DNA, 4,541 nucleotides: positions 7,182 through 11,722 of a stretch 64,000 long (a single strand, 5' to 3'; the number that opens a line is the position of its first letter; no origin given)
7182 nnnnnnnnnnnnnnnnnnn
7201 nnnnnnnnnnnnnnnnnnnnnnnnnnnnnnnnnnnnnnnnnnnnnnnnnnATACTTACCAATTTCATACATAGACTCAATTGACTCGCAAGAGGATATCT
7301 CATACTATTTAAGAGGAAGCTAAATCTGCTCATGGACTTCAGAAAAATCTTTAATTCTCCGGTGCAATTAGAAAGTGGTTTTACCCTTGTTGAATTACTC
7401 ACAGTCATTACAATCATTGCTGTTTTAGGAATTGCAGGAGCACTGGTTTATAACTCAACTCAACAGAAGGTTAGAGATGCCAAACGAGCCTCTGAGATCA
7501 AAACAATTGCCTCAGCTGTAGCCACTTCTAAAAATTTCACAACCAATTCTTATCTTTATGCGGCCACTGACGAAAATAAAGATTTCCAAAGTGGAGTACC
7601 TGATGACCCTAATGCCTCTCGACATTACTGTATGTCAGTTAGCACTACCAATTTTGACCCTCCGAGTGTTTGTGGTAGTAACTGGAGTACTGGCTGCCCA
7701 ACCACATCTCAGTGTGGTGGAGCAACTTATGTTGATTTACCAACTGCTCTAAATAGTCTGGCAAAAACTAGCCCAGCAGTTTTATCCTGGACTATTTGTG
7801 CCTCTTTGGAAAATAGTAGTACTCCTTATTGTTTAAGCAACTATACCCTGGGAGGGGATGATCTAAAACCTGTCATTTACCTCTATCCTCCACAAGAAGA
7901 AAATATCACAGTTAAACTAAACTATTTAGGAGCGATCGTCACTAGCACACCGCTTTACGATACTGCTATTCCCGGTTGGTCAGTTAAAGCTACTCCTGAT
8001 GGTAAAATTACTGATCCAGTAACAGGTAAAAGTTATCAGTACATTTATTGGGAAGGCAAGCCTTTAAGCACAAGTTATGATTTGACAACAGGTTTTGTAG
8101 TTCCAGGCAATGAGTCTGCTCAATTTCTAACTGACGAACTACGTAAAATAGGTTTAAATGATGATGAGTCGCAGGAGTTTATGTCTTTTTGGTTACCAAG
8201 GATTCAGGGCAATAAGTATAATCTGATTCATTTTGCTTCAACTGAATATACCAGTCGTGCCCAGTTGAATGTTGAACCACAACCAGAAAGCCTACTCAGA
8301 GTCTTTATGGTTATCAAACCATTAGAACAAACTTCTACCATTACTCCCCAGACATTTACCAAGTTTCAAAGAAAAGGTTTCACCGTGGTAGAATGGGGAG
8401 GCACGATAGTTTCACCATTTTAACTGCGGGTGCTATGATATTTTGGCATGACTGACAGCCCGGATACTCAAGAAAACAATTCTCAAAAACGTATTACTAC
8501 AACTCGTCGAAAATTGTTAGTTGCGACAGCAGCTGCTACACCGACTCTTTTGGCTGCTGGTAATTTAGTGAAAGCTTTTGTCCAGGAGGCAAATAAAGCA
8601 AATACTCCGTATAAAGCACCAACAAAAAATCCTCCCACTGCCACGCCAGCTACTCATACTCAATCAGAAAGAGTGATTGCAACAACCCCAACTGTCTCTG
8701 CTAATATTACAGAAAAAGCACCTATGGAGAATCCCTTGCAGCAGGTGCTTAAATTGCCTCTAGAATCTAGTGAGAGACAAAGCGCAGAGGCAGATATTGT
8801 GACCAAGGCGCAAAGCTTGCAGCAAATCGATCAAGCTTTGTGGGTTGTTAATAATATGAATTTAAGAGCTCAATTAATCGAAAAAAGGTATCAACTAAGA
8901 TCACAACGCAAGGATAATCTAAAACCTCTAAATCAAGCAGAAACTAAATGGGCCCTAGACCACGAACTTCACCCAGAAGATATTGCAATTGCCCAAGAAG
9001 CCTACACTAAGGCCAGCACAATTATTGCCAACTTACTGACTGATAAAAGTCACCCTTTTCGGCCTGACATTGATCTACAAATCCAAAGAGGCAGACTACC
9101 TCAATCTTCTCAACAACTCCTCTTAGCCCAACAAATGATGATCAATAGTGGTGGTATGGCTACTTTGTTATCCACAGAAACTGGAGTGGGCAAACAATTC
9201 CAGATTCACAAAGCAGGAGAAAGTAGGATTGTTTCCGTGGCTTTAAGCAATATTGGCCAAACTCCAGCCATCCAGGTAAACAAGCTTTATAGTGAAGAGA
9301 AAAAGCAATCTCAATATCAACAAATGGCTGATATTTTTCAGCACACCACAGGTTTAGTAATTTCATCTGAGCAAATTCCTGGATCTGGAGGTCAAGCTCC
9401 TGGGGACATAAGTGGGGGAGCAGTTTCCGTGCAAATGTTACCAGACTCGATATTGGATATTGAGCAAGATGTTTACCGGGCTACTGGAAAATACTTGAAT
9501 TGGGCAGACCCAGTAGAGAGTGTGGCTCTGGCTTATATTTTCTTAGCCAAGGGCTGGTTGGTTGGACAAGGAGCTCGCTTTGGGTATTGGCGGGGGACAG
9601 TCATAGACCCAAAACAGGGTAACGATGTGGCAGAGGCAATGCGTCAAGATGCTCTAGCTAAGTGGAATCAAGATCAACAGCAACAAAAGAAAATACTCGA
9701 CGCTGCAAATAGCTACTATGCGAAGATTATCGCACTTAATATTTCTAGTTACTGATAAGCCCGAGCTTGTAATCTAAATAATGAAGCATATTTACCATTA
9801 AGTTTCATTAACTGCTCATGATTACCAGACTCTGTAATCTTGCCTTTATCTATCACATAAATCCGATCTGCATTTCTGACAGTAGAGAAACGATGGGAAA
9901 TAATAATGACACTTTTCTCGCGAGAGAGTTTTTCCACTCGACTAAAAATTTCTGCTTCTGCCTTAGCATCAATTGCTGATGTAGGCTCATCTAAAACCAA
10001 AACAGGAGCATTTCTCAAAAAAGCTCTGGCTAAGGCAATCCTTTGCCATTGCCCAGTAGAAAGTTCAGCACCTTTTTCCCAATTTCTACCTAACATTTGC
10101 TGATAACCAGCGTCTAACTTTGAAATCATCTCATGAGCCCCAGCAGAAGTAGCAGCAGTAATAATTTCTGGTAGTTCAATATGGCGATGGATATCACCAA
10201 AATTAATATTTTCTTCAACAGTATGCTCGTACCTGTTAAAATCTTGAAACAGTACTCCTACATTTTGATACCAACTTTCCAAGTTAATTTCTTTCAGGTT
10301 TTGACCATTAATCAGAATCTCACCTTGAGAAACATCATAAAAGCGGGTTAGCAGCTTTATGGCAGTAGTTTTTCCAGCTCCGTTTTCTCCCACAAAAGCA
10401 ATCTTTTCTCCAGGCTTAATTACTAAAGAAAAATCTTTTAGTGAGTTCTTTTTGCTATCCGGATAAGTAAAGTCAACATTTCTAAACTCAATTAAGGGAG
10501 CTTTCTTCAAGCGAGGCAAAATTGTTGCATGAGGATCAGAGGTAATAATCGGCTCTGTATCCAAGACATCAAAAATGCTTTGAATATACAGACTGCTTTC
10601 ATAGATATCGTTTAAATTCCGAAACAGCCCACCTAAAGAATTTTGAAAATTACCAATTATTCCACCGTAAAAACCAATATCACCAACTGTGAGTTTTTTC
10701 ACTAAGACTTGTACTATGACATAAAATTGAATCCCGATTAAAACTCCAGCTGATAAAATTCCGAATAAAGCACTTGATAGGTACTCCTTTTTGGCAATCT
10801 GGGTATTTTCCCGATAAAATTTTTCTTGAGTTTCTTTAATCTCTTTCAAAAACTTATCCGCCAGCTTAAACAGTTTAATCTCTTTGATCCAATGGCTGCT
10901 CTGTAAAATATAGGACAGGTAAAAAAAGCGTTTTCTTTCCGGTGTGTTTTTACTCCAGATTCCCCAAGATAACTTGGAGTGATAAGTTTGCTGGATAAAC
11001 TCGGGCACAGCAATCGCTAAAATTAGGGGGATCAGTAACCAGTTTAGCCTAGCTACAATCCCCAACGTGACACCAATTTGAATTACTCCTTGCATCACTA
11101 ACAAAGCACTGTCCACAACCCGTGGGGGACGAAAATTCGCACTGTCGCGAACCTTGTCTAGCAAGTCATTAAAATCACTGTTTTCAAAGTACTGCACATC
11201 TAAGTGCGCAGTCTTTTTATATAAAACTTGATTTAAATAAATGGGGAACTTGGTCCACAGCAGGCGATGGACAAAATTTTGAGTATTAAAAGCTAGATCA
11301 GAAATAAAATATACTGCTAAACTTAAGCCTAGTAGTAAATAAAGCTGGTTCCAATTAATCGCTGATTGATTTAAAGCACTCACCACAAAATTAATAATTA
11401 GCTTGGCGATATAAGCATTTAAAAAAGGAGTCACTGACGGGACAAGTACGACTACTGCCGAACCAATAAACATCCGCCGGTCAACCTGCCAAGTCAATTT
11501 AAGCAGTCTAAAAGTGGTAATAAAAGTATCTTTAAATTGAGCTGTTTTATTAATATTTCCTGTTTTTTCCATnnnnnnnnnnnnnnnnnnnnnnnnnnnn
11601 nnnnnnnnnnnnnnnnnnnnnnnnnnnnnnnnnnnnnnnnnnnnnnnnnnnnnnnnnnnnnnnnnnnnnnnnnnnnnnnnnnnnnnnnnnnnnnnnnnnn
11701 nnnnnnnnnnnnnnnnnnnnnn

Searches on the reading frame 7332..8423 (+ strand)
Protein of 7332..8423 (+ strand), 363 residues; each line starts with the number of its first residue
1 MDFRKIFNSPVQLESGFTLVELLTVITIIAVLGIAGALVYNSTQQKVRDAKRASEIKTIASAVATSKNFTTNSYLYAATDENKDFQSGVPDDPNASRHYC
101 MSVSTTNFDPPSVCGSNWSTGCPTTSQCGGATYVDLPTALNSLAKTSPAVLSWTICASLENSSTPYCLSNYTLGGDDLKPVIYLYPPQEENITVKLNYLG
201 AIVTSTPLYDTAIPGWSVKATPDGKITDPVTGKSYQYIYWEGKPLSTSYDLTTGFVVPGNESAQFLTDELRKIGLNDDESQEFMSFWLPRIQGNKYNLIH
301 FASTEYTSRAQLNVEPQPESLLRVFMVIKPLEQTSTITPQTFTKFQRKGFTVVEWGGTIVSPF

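Call 6: search_protein_families(library=ncbifam, proteins=[window:7332-8423:+])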
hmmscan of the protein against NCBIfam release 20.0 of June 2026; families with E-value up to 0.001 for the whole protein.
window:7332-8423:+ (363 aa): 4 families
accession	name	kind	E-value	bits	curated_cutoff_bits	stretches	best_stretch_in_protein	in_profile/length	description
NF007800.0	PRK10506.1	equivalog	6e-06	26.2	158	1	12-73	6-67/163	prepilin peptidase-dependent protein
TIGR02532.1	IV_pilin_GFxxxE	domain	4.2e-05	23.2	16.3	1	15-35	2-22/24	prepilin-type N-terminal cleavage/methylation domain-containing protein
NF007862.0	PRK10574.1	equivalog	0.00043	20.4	138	1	14-46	4-36/145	prepilin peptidase-dependent pilin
TIGR02599.1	TIGR02599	subfamily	0.00076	18.8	256.5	1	16-56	1-42/361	Verru_Chthon cassette protein C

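Call 37: search_protein_families(library=pfam, proteins=[window:7332-8423:+], max_evalue=0.00001)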
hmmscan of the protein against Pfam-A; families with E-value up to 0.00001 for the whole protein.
window:7332-8423:+ (363 aa): 0 families

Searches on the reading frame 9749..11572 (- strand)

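Call 6: search_protein_families(library=ncbifam, proteins=[window:9749-11572:-])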
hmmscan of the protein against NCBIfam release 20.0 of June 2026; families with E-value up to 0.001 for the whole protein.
window:9749-11572:- (607 aa): 186 families (the best 25 are shown)
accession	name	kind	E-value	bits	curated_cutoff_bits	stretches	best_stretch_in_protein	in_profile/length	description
TIGR02203.1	MsbA_lipidA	equivalog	3.1e-87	293.4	602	1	38-604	19-571/572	lipid A export permease/ATP-binding protein MsbA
TIGR02204.1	MsbA_rel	hypoth_equivalog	8.3e-84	282.3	780.4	1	32-602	17-575/576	ABC transporter, permease/ATP-binding protein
NF052233.1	CphA_assoc_ABC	equivalog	6.8e-77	259.5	880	1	12-605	164-746/766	cyanophycin metabolism-associated ABC transporter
TIGR01846.1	type_I_sec_HlyB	subfamily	2e-76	257.7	725.55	1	81-603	181-693/694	type I secretion system permease/ATPase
NF010178.0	PRK13657.1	equivalog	2.5e-75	254.1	733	1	286-602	262-570/588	glucan ABC transporter ATP-binding protein/ permease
NF008381.0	PRK11176.1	equivalog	1.9e-74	251.1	867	1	41-602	26-579/582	lipid A ABC transporter ATP-binding protein/permease MsbA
NF045513.1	HepA_fam_ABC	equivalog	1.2e-69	235.3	725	1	62-602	79-609/610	heterocyst formation ABC transporter subunit HepA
TIGR03796.1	NHLM_micro_ABC1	equivalog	1.3e-69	235.2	853.3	1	42-599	160-709/710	NHLP family bacteriocin export ABC transporter peptidase/permease/ATPase subunit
TIGR00958.1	3a01208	subfamily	1e-67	229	874.6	1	256-598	373-710/711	antigen peptide transporter 2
TIGR03375.1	type_I_sec_LssB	subfamily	8.2e-65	219.4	693.1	1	354-591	459-691/696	type I secretion system permease/ATPase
TIGR01192.1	chvA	subfamily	1.8e-64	218.4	585.4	1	224-600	200-568/585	glucan export ABC transporter ATP-binding protein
NF008364.0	PRK11160.1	equivalog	3.5e-64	217.4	630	1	218-599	199-572/575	heme ABC transporter ATP-binding protein/permease CydC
TIGR02857.1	CydD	equivalog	4.6e-62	210.7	435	1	229-573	193-528/529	thiol reductant ABC exporter subunit CydD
TIGR03797.1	NHLM_micro_ABC2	equivalog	3.8e-59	200.8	709.4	1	12-602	115-685/686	NHLP bacteriocin export ABC transporter permease/ATPase subunit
NF008055.0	PRK10789.1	equivalog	5.3e-55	187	845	1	30-602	13-571/590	SmdA family multidrug ABC transporter permease/ATP-binding protein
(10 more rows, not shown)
